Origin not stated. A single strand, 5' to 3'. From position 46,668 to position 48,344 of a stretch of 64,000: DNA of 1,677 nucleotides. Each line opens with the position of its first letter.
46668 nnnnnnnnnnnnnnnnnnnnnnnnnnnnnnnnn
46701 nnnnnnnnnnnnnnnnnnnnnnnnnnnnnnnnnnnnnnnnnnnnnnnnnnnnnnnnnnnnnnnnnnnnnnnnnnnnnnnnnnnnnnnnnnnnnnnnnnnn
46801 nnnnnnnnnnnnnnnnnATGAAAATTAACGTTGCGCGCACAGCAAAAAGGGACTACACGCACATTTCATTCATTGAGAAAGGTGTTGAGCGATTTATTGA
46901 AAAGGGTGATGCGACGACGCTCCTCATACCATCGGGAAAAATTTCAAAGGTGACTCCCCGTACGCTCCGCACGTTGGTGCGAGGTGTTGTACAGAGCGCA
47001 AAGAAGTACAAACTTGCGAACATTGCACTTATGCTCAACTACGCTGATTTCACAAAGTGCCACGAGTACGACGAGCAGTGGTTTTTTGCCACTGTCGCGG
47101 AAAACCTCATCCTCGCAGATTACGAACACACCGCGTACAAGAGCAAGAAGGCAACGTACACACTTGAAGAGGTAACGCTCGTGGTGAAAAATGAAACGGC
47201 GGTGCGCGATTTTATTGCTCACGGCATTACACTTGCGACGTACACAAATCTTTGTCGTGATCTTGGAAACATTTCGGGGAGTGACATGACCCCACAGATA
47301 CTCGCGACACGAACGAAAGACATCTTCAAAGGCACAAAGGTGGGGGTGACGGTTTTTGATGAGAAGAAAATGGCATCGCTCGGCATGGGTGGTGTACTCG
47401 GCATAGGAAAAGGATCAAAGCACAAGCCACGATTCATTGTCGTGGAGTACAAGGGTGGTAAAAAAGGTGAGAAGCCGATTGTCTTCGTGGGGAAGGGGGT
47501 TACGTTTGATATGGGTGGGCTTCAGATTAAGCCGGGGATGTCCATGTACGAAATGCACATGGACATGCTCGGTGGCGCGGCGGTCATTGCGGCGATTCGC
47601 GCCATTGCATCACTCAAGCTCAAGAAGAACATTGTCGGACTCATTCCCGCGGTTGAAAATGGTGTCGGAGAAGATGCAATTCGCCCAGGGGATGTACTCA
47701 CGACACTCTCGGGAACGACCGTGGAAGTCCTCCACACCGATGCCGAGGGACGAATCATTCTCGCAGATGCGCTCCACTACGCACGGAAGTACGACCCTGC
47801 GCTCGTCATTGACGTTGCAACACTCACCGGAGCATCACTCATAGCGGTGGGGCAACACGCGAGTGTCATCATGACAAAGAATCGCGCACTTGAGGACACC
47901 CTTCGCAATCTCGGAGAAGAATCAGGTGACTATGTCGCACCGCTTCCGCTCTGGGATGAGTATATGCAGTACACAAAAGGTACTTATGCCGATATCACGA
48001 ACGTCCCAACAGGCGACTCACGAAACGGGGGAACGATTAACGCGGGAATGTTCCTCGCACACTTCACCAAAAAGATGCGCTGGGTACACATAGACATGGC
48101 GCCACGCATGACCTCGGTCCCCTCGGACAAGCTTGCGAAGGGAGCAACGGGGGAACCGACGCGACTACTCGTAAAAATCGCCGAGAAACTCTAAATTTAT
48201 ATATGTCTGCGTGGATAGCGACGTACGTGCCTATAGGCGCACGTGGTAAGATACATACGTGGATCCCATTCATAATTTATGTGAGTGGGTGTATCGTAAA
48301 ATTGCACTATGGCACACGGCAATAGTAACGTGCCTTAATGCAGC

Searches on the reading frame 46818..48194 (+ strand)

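Call 10: search_protein_families(library=ncbifam, proteins=[window:46818-48194:+])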
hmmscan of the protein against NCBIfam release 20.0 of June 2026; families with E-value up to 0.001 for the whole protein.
window:46818-48194:+ (458 aa): 13 families
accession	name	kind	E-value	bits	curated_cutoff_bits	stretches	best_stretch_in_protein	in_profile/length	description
NF002074.0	PRK00913.1-4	equivalog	1.8e-120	403.1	415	1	33-453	72-488/496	leucyl aminopeptidase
NF002073.0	PRK00913.1-2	equivalog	2.3e-117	393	432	1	34-457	82-500/505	leucyl aminopeptidase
NF002083.0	PRK00913.3-5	equivalog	7e-108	361.7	468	1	30-457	63-489/492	leucyl aminopeptidase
NF002077.0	PRK00913.2-4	equivalog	2.5e-98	330.3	471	1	85-453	119-493/501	leucyl aminopeptidase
NF002072.0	PRK00913.1-1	equivalog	8.5e-96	321.5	826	1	35-453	74-490/502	leucyl aminopeptidase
NF002075.0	PRK00913.2-2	equivalog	9.2e-96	321.7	468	1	29-457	72-498/502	leucyl aminopeptidase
NF002082.0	PRK00913.3-4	equivalog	3.2e-94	316.5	552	1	52-456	86-501/504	leucyl aminopeptidase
NF002081.0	PRK00913.3-3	equivalog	1.4e-87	294.6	485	1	45-454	66-477/485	leucyl aminopeptidase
NF002076.0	PRK00913.2-3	equivalog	1.9e-85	287.8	491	1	28-454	68-489/494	leucyl aminopeptidase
NF002080.0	PRK00913.3-2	equivalog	5.5e-73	246.3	475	1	77-429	72-421/447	leucyl aminopeptidase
NF002078.0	PRK00913.2-5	equivalog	8.8e-66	222.4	622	1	88-456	123-495/500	leucyl aminopeptidase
NF003450.0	PRK05015.1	equivalog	9.2e-63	212.4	437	1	141-453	105-423/429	aminopeptidase PepB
NF002079.0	PRK00913.3-1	equivalog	1.6e-58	198.6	1013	1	137-445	168-479/496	leucyl aminopeptidase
